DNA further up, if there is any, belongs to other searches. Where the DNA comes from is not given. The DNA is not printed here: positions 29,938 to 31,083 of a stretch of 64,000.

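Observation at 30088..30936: GIY-YIG nuclease domain fused to a NudC-like zinc-ribbon plus NUDIX hydrolase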

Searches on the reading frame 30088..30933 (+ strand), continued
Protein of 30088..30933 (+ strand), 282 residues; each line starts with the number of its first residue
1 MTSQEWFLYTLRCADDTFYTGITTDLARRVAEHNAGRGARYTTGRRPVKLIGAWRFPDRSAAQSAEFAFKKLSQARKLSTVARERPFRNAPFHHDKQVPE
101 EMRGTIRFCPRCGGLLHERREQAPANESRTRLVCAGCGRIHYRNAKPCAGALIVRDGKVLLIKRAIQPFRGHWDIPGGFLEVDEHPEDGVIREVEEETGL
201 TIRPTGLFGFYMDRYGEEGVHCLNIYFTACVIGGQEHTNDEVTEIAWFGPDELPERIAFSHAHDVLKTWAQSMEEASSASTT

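Call 21: find_encoding_contigs(protein=P0031, flank=6000, max_places=2)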
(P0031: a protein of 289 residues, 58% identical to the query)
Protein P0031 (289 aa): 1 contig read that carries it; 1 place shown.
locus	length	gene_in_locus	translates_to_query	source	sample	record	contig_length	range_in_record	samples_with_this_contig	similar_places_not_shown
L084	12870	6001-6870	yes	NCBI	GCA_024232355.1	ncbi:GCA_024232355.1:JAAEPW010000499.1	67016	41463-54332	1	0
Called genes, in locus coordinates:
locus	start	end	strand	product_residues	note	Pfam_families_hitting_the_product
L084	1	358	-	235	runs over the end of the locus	PF13489:Methyltransf_23, PF13847:Methyltransf_31, PF08241:Methyltransf_11, PF08242:Methyltransf_12, PF13649:Methyltransf_25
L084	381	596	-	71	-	-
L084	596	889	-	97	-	-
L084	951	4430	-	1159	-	PF22590:Cas3-like_C_2 (faint), PF17757:UvrB_inter, PF02559:CarD_TRCF_RID, PF00270:DEAD, PF04851:ResIII, PF00271:Helicase_C, PF03461:TRCF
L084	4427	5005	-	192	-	PF01195:Pept_tRNA_hydro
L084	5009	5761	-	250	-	-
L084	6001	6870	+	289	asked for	PF01541:GIY-YIG, PF14803:Zn_ribbon_Nudix, PF00293:NUDIX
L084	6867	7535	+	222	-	PF04854:DUF624 (weak)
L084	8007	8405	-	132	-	-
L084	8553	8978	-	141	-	-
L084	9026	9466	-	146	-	-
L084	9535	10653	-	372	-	PF01145:Band_7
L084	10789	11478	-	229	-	PF00072:Response_reg, PF00196:GerE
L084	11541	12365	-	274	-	PF01145:Band_7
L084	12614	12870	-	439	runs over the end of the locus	PF06905:FAIM1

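Call 33: predict_structure(alignment_id=A1)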
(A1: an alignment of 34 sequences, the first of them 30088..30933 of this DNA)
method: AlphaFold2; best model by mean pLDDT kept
length: 282 residues; sequences in the alignment: 34
mean_pLDDT: 87.8   pTM: 0.61
mean pLDDT of the five models: 87.8, 87.0, 86.8, 86.5, 85.9
residues with pLDDT >= 90: 177; 70-90: 71; 50-70: 30; < 50: 4
segments of 3 or more residues with pLDDT < 50: none
pLDDT, mean of each block of 10 residues (from residue 1): 84 90 97 95 93 96 97 87 91 90 76 70 55 74 70 97 92 94 87 96 97 71 93 95 97 94 96 89 63
secondary structure, 60 per line:
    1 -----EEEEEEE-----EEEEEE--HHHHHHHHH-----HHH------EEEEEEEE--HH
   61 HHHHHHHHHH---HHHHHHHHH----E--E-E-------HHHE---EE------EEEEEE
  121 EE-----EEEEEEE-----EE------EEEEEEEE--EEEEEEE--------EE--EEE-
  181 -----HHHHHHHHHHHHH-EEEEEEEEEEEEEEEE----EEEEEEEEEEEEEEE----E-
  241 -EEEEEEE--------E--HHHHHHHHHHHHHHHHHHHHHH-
elements in order: E6-12 E18-23 H26-34 E49-56 H59-70 H74-82 E115-122 E128-134 E148-155 E158-164 E177-179 H186-198 E200-215 E220-234 E242-248 H260-281

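Call 36: fold_search(model_id=the predicted structure, library=pdb)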
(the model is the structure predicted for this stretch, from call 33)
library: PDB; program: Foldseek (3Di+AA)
matches with E <= 10: 786; with E <= 0.001: 566
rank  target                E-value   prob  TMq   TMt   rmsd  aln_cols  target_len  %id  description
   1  3cng_B                2.4e-14  1.00  0.43  0.67  10.5       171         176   32  Crystal structure of NUDIX hydrolase from Nitrosomonas europaea (released 2008-04-08)
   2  3cng_C                3.6e-14  1.00  0.43  0.66  10.6       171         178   32  Crystal structure of NUDIX hydrolase from Nitrosomonas europaea (released 2008-04-08)
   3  3cng_A                2.0e-13  1.00  0.43  0.67  10.5       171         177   32  Crystal structure of NUDIX hydrolase from Nitrosomonas europaea (released 2008-04-08)
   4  2gb5_B                7.2e-12  1.00  0.37  0.40  10.2       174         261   22  Crystal structure of NADH pyrophosphatase (EC 3.6.1.22) (1790429) from Escherichia coli K12 at 2.30 A resolution (released 2006-03-28)
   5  5isy_A                1.5e-11  1.00  0.40  0.44  12.4       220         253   19  Crystal structure of Nudix family protein with NAD (released 2016-09-14)
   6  5isy_C                1.8e-11  1.00  0.39  0.44  12.7       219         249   19  Crystal structure of Nudix family protein with NAD (released 2016-09-14)
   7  7e44_B                2.0e-11  1.00  0.39  0.45   9.8       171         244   22  Crystal structure of NudC complexed with dpCoA (released 2021-07-28)
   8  5iw4_A                2.0e-11  1.00  0.40  0.43  12.6       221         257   19  Crystal structure of E. coli NudC in complex with NAD (released 2016-07-13)
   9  5iw4_B                2.2e-11  1.00  0.40  0.43   9.9       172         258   22  Crystal structure of E. coli NudC in complex with NAD (released 2016-07-13)
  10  7e44_E                2.5e-11  1.00  0.40  0.44   9.8       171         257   22  Crystal structure of NudC complexed with dpCoA (released 2021-07-28)
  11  1vk6                  2.8e-11  1.00  0.40  0.44   9.8       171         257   22  Crystal structure of NADH pyrophosphatase (1790429) from Escherichia coli k12 at 2.20 A resolution (released 2004-05-11)
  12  7e44_A                3.1e-11  1.00  0.40  0.43  13.1       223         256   18  Crystal structure of NudC complexed with dpCoA (released 2021-07-28)
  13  2gb5_A                3.7e-11  1.00  0.40  0.42   9.1       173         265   22  Crystal structure of NADH pyrophosphatase (EC 3.6.1.22) (1790429) from Escherichia coli K12 at 2.30 A resolution (released 2006-03-28)
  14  5iw5_A                4.2e-11  1.00  0.38  0.42  10.5       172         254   23  Crystal structure of E. coli NudC in complex with NMN (released 2016-07-13)
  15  7e44_F                6.7e-11  1.00  0.37  0.41   9.8       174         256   22  Crystal structure of NudC complexed with dpCoA (released 2021-07-28)
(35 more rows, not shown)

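Call 45: search_protein_families(library=padloc, proteins=[window:30088-30933:+], max_evalue=0.01)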
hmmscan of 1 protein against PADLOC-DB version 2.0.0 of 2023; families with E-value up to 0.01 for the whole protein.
window:30088-30933:+ (282 aa): 1 family
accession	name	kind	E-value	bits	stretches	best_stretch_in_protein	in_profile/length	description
PDLC04899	PDC-S07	-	4.3e-15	53.6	1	149-255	10-114/135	-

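Call 46: find_encoding_contigs(protein=P0001, flank=5000, max_places=4)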
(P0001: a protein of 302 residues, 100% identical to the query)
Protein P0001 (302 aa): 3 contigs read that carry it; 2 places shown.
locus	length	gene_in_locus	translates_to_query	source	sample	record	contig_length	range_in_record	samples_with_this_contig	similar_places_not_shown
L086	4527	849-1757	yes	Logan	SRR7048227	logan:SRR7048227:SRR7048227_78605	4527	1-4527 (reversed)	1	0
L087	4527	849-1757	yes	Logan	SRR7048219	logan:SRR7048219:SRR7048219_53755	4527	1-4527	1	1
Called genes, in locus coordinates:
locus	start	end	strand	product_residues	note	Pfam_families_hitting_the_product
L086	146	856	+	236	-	-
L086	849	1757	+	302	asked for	PF01541:GIY-YIG, PF14803:Zn_ribbon_Nudix, PF00293:NUDIX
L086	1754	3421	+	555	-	PF00654:Voltage_CLC, PF02080:TrkA_C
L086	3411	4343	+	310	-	PF01112:Asparaginase_2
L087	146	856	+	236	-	-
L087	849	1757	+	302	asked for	PF01541:GIY-YIG, PF14803:Zn_ribbon_Nudix, PF00293:NUDIX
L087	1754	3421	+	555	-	PF00654:Voltage_CLC, PF02080:TrkA_C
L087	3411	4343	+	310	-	PF01112:Asparaginase_2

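Call 47: find_encoding_contigs(protein=P0002, flank=5000, max_places=3)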
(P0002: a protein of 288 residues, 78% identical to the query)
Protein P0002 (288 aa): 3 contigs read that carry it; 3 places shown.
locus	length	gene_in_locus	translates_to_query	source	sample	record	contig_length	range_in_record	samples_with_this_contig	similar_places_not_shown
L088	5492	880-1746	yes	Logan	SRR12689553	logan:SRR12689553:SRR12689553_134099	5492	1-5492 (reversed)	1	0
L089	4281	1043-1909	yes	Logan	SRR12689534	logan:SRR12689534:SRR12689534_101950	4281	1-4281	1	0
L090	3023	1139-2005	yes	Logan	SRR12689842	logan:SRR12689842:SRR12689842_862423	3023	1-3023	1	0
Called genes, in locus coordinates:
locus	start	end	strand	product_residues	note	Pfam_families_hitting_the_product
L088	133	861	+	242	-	-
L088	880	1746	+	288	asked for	PF01541:GIY-YIG, PF14803:Zn_ribbon_Nudix, PF00293:NUDIX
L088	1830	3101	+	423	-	PF00654:Voltage_CLC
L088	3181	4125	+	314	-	PF01112:Asparaginase_2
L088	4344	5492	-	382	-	?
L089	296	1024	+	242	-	-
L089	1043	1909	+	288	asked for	PF01541:GIY-YIG, PF14803:Zn_ribbon_Nudix, PF00293:NUDIX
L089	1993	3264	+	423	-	PF00654:Voltage_CLC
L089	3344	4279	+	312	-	?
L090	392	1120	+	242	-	-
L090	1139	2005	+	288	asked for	PF01541:GIY-YIG, PF14803:Zn_ribbon_Nudix, PF00293:NUDIX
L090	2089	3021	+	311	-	?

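Call 53: search_dna_similar(query=window:30088-30933:+, collection=phages, mode=protein, max_rows=10, max_evalue=0.00001)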
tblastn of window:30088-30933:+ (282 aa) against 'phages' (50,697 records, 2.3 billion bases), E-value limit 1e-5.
Records with a match: 59; places in all: 60; records where one place covers at least 80% of the query: 0.
Best place of each record, by identity: <60% 59.
By first word of the organism name: Rhizobium 10; Listeria 9; Burkholderia 7; Bacteriophage 6; Acinetobacter 4; Streptomyces 4; Xanthomonas 3; Pantoea 2; uncultured 2; Ruegeria 2; and 10 more.
By host as written in the record: - 14; Listeria monocytogenes 9; Ruegeria pomeroyi DSS-3 3; Burkholderia cenocepacia HI2424 2; Burkholderia cepacia 2; Pantoea dispersa LMG2603 2; Streptomyces griseus subsp. griseus ATCC 10137 2; Rhizobium phaseoli INC1-2 2; and 21 more.
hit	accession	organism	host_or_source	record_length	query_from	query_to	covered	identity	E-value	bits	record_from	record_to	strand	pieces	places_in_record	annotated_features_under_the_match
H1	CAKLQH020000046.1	Acinetobacter phage MD-2021a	not known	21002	105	269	59%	32.9%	1e-12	74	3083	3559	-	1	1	NADH pyrophosphatase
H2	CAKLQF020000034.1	Acinetobacter phage MD-2021a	not known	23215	105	269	59%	32.9%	1e-12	74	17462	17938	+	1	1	NADH pyrophosphatase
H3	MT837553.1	Bacteriophage sp.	human fecal samples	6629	107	255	53%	34.0%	7e-6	53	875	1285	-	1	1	record has no annotation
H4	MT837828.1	Bacteriophage sp.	human fecal samples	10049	106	281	62%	28.5%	3e-14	78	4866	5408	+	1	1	record has no annotation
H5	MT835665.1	Bacteriophage sp.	human fecal samples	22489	106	259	55%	32.1%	2e-11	70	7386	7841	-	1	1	record has no annotation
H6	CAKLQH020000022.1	Acinetobacter phage MD-2021a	not known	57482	101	272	61%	27.4%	2e-6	54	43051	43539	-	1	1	udC: NADH pyrophosphatase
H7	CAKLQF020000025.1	Acinetobacter phage MD-2021a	not known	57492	101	272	61%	27.4%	2e-6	54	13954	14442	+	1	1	udC: NADH pyrophosphatase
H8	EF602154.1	Burkholderia phage BcepNY3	Burkholderia cenocepacia HI2424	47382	148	254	38%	40.2%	1e-8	61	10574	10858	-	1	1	NUDIX hydrolase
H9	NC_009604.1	Burkholderia phage BcepNY3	Burkholderia cenocepacia HI2424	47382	148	254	38%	40.2%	1e-8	61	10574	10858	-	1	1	portal protein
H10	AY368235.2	Burkholderia phage Bcep43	-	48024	148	254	38%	40.2%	2e-8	61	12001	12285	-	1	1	Bcep43-17: gp17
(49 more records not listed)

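Call 54: search_dna_similar(query=window:30088-30933:+, collection=plasmids, mode=protein, max_rows=10, max_evalue=0.00001)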
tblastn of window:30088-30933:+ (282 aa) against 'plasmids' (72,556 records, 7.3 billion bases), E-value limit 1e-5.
Records with a match: 382; places in all: 414; records where one place covers at least 80% of the query: 0.
Best place of each record, by identity: <60% 382.
By first word of the organism name: Ralstonia 134; Streptomyces 63; Bacillus 18; Acinetobacter 15; Pantoea 15; Clostridium 11; Burkholderia 7; Vibrio 7; Priestia 6; Paraburkholderia 5; and 65 more.
By predicted mobility (MOB-suite, as given by PLSDB): non-mobilizable 227; mobilizable 145; conjugative 10.
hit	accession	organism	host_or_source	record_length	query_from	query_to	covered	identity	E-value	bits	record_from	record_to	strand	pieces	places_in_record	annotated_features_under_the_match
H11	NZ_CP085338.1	Haladaptatus halobius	cell culture,saline soil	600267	119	278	57%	35.2%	5e-13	76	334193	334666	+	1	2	NUDIX hydrolase N-terminal domain-containing protein | class I SAM-dependent methyltransferase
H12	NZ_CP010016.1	Burkholderia thailandensis 34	-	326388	58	211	55%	35.5%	8e-15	82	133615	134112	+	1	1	NUDIX domain-containing protein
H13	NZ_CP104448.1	Acinetobacter baumannii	Homo sapiens,sputum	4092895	105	269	59%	32.9%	3e-12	74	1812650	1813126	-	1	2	none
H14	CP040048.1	Acinetobacter baumannii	Homo sapiens,blood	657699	105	269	59%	32.9%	4e-12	74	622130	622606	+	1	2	NUDIX hydrolase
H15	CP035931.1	Acinetobacter baumannii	Homo sapiens,blood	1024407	105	269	59%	32.9%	4e-12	74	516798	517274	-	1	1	NUDIX hydrolase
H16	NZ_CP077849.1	Acinetobacter baumannii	Homo sapiens,Rectal swab_P28_BU14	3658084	105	269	59%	32.9%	4e-12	74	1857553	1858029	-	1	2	none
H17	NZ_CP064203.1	Acinetobacter baumannii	Homo sapiens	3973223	105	269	59%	32.9%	4e-12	74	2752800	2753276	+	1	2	none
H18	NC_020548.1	Azoarcus sp. KH32C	-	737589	107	254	52%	36.5%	1e-19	96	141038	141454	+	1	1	NUDIX hydrolase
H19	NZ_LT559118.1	Nonomuraea gerenzanensis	-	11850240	73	253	64%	28.6%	3e-7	59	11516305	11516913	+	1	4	none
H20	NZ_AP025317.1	Fulvitalea axinellae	-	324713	72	253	65%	27.8%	6e-14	79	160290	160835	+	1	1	NUDIX domain-containing protein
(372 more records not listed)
